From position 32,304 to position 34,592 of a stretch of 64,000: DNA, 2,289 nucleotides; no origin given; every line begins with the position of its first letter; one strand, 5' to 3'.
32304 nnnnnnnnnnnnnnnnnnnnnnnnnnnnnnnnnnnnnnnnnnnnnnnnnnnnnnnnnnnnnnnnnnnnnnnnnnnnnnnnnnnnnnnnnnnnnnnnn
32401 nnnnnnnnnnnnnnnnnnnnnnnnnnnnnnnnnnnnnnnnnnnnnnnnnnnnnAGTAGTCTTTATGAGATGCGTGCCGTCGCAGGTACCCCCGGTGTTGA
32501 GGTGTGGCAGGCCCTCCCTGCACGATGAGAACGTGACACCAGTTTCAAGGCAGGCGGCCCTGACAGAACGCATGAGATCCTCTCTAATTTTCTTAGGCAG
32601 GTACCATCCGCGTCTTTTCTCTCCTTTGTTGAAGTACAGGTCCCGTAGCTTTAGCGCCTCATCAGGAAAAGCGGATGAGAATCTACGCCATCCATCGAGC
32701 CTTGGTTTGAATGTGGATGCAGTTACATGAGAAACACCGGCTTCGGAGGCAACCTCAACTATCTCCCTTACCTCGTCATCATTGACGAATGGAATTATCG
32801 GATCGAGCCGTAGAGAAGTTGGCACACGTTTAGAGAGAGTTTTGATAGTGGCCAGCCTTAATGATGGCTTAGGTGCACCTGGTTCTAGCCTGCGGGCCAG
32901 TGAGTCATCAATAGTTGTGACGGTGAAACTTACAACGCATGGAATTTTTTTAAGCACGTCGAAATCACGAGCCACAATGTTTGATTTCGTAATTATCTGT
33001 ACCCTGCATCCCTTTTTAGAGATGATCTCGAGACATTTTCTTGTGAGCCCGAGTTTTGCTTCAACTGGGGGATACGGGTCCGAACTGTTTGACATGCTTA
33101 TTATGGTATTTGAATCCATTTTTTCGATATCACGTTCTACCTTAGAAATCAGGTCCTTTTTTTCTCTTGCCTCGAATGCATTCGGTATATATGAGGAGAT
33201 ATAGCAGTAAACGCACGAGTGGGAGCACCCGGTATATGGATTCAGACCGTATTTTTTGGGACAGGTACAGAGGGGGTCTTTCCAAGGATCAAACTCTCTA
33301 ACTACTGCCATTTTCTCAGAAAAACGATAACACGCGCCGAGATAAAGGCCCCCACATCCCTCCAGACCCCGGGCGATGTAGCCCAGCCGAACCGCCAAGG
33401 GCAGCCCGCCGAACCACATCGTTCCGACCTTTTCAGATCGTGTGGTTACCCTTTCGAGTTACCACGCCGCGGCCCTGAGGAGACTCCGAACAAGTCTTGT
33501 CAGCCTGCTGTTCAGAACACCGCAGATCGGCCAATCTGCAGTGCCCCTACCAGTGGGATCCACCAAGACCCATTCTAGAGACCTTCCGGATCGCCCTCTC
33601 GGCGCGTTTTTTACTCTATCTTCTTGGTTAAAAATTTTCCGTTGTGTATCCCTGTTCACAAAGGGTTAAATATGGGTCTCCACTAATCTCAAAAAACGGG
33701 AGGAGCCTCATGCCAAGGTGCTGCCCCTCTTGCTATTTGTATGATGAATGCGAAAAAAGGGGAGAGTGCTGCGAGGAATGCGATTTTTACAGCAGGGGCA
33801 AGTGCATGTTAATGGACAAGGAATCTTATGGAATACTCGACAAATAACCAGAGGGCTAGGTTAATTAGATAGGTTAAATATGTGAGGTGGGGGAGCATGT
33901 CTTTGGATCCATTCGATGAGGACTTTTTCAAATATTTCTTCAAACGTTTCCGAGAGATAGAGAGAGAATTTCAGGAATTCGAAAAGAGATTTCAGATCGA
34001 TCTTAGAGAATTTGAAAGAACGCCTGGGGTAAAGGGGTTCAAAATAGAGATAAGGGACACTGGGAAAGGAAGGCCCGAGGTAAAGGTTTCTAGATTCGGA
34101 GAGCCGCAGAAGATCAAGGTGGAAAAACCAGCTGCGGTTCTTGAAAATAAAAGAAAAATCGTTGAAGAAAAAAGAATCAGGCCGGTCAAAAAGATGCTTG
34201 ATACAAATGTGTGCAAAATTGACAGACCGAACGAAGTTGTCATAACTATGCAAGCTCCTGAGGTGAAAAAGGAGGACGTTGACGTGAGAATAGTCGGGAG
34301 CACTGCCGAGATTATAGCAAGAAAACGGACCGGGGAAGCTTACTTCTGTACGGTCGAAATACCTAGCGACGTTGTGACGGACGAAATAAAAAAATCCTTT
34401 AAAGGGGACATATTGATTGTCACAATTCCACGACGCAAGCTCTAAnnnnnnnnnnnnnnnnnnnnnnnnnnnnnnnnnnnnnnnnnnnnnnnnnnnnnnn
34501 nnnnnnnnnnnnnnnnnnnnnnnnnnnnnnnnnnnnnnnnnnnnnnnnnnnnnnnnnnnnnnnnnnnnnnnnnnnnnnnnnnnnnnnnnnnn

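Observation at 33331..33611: GC-rich structured RNA candidate between the SplB-like gene and a Cys-rich peptide gene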

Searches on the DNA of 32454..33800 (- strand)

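Call 4: search_rna_families(source=window, start=33150, end=33800, threshold=evalue, max_evalue=10, show_alignments=4)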
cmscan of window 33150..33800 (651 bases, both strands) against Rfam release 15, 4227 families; matches with E-value up to 10: 6.
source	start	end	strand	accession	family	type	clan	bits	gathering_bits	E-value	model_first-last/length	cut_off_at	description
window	33379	33416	-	RF02915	DUF3800-VI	Cis-reg;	-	23.5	35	0.024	1-52/52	no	DUF3800-VI RNA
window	33507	33553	-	RF03969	mir-622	Gene; miRNA;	-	16.5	86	1.3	1-72/72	no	mir-622 microRNA precursor family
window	33743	33798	+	RF04266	mir-9412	Gene; miRNA;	-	15.5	70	6.6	1-64/64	no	mir-9412 microRNA precursor family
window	33455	33661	-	RF02122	FTX_5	Gene; lncRNA;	-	14.8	45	9.4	1-208/208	no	FTX transcript, XIST regulator conserved region 5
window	33700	33780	+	RF01929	bxd_1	Gene; lncRNA;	-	13.5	75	2.3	1-86/86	no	Bithoraxoid conserved region 1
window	33509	33585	-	RF02216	ZNFX1-AS1_2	Gene; lncRNA;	-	9.8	45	9.6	1-93/93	no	ZNFX1 antisense RNA 1 conserved region 2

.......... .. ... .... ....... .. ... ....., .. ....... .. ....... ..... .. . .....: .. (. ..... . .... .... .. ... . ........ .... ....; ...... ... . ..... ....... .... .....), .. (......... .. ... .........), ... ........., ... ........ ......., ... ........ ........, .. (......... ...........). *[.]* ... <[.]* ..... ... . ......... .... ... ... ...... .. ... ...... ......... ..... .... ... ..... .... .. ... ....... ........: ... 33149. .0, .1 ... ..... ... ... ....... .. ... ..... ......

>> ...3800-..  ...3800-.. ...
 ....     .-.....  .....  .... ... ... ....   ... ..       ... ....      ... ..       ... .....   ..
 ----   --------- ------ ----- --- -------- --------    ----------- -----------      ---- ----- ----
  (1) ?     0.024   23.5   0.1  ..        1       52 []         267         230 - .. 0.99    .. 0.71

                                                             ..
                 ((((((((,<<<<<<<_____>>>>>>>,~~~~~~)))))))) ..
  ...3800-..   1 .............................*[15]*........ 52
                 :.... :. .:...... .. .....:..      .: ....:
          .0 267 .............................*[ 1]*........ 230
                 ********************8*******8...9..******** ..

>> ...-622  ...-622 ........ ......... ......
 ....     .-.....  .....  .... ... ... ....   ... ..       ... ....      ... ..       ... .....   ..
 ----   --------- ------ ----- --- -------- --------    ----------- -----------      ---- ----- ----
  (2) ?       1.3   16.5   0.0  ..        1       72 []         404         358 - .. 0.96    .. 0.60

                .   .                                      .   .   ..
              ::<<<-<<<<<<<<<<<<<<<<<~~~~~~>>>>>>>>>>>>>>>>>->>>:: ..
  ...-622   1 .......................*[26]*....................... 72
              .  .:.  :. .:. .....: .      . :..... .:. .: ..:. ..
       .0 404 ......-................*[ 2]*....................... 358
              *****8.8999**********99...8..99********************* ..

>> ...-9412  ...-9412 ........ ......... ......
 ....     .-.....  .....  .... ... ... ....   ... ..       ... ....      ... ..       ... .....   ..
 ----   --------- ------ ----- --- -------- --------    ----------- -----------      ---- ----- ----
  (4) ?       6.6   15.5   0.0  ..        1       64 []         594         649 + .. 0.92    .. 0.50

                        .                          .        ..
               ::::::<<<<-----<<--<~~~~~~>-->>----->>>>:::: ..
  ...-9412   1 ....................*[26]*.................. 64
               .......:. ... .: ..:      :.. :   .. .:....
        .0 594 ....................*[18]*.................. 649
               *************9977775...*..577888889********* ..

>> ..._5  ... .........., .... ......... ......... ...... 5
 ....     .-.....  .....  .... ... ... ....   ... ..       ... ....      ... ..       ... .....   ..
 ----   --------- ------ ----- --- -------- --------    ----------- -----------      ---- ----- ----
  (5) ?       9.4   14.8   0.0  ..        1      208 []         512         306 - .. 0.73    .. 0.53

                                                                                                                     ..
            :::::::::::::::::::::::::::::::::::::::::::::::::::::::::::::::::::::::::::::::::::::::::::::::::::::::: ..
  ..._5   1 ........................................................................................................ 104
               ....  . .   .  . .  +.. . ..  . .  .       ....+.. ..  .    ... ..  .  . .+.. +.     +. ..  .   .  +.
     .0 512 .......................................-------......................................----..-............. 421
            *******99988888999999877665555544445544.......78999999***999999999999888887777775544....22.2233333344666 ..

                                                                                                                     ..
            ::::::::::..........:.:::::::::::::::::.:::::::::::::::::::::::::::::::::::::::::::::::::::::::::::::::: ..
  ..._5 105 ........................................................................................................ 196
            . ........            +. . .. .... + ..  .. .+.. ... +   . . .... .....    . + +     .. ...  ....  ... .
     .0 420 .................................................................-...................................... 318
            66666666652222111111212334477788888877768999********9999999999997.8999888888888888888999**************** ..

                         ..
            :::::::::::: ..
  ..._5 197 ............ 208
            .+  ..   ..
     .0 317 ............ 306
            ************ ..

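Call 29: search_rna_families(source=window, start=33316, end=33612, threshold=evalue, max_evalue=10, show_alignments=6)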
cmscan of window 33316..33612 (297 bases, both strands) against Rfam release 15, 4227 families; matches with E-value up to 10: 5.
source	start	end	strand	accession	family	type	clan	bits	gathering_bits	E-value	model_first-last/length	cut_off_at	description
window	33379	33416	-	RF02915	DUF3800-VI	Cis-reg;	-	23.5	35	0.011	1-52/52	no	DUF3800-VI RNA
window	33507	33553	-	RF03969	mir-622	Gene; miRNA;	-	16.5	86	0.6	1-72/72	no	mir-622 microRNA precursor family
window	33518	33605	-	RF03074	Rhodo-rpoB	Cis-reg;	-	13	33.6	9.7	1-93/93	no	Rhodo-rpoB RNA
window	33509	33585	-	RF02216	ZNFX1-AS1_2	Gene; lncRNA;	-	9.8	45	4.4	1-93/93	no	ZNFX1 antisense RNA 1 conserved region 2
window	33317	33553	+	RF02042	HOTTIP_3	Gene; lncRNA;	-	4.6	50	6.7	90-353/353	no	HOXA transcript at the distal tip, conserved region 3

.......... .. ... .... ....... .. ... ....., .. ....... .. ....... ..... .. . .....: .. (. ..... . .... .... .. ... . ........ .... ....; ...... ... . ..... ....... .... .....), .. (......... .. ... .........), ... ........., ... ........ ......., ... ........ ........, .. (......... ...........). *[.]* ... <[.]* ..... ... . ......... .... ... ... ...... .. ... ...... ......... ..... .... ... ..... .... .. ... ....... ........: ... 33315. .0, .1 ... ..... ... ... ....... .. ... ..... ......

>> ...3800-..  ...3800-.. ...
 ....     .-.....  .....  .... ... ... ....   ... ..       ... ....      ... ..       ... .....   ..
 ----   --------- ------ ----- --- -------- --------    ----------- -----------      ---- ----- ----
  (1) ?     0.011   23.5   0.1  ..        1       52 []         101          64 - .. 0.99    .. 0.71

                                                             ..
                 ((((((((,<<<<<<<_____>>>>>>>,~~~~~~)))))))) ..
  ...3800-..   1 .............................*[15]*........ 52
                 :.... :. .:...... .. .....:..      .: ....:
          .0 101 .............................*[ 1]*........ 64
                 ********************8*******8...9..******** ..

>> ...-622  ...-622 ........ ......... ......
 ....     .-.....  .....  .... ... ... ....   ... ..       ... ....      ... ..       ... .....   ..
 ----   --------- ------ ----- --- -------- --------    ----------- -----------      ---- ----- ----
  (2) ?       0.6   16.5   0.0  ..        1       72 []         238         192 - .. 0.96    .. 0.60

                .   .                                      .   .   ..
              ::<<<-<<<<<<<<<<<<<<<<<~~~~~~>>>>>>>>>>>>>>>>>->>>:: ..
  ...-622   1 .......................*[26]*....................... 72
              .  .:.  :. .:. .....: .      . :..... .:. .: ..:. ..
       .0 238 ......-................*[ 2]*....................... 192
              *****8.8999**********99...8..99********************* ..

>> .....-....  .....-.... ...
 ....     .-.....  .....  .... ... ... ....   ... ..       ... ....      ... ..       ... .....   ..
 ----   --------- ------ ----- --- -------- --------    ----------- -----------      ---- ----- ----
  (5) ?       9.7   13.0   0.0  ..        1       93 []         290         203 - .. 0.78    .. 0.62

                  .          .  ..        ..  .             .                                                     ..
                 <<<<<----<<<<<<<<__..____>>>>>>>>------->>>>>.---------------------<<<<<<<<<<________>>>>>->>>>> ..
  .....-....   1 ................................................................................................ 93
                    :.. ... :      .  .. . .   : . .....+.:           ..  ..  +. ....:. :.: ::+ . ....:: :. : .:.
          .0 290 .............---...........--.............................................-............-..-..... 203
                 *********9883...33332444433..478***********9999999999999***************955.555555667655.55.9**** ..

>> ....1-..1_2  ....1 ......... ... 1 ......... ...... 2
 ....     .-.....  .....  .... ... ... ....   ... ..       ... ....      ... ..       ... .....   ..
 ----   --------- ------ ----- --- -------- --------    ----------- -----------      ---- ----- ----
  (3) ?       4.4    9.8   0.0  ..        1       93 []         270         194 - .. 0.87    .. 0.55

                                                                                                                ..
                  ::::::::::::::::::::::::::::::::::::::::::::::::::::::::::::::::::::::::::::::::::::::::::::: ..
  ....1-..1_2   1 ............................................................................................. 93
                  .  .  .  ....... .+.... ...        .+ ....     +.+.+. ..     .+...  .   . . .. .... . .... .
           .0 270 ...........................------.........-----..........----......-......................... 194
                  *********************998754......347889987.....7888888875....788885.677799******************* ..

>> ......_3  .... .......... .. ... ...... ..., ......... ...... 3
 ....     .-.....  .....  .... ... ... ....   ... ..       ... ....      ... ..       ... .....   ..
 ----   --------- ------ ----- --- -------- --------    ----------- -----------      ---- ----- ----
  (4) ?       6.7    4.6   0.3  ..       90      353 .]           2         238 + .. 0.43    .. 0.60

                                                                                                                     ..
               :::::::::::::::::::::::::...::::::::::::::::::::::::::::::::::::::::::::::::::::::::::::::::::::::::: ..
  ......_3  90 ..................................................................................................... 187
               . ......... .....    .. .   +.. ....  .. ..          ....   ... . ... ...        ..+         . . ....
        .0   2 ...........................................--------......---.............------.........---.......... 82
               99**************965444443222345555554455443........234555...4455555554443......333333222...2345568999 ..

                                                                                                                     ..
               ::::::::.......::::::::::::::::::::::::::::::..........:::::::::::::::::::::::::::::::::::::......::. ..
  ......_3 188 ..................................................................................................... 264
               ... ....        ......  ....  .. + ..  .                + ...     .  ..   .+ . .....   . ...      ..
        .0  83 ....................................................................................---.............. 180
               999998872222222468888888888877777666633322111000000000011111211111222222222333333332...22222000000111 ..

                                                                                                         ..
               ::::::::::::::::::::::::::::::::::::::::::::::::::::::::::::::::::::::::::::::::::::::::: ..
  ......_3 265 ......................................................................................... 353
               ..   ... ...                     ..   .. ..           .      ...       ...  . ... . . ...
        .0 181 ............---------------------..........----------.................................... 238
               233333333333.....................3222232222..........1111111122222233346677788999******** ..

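Call 38: search_rna_families(sources=[L016, L015, L032, L027, L030, L009, L031, L017, L010, L012, L005, L007, L006], threshold=gathering)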
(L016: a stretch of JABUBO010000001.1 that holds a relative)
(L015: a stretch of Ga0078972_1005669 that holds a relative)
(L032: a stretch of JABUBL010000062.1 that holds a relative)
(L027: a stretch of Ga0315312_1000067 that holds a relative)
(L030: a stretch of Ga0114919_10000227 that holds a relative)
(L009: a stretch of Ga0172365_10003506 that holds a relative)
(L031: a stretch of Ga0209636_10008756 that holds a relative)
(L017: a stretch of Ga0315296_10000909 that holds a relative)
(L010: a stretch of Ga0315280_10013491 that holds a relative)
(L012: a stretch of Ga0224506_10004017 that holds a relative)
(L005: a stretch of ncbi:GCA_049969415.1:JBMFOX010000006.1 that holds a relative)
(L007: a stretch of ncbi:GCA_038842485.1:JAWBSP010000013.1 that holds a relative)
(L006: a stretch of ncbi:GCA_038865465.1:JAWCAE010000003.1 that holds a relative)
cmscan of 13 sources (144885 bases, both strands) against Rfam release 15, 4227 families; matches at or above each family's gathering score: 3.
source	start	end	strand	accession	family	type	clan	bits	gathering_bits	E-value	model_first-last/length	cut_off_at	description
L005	3322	3442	+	RF00001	5S_rRNA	Gene; rRNA;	CL00113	93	38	1.8e-18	1-120/120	no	5S ribosomal RNA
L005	6107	6210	+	RF00005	tRNA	Gene; tRNA;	CL00001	47.1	29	1.4e-06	1-71/71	no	tRNA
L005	5072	5146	+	RF00005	tRNA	Gene; tRNA;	CL00001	45.4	29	4.3e-06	1-71/71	no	tRNA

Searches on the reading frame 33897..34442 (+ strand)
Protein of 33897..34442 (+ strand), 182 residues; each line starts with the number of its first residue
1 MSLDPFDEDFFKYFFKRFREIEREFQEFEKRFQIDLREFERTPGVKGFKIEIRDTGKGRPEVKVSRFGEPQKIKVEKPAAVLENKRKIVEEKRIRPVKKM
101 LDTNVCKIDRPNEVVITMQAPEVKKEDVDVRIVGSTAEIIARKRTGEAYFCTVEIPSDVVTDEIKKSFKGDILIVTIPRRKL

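Call 14: search_protein_families(library=pfam, proteins=[window:33897-34442:+])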
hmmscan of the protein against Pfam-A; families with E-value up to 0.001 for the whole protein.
window:33897-34442:+ (182 aa): 0 families

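Call 57: find_homologous_proteins(query=window:33897-34442:+, max_evalue=0.00001)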
Query window:33897-34442:+ (182 aa): 11 proteins with E <= 0.00001 among 86 candidates.
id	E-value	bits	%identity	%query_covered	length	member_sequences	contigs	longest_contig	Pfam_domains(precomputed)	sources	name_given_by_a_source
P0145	1.3e-109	381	99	100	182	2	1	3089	-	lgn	-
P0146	3.4e-46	175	52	99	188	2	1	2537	-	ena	-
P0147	2.4e-45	172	49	99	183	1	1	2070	-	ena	-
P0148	3.8e-44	168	51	99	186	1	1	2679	-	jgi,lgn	jgi:HSP20 family molecular chaperone IbpA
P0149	2.0e-43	166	50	99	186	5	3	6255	PF00011.28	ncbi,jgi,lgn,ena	-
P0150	2.2e-43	166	51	99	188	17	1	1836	-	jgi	jgi:HSP20 family molecular chaperone IbpA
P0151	2.2e-43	166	51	99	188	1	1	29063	-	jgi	jgi:HSP20 family molecular chaperone IbpA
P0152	5.8e-42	161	48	99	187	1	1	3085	-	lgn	-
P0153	4.3e-41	158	47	99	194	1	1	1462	-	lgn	-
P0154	2.2e-40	156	48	99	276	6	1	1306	-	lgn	-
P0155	5.4e-40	155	48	99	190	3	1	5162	PF00011.28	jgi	jgi:HSP20 family molecular chaperone IbpA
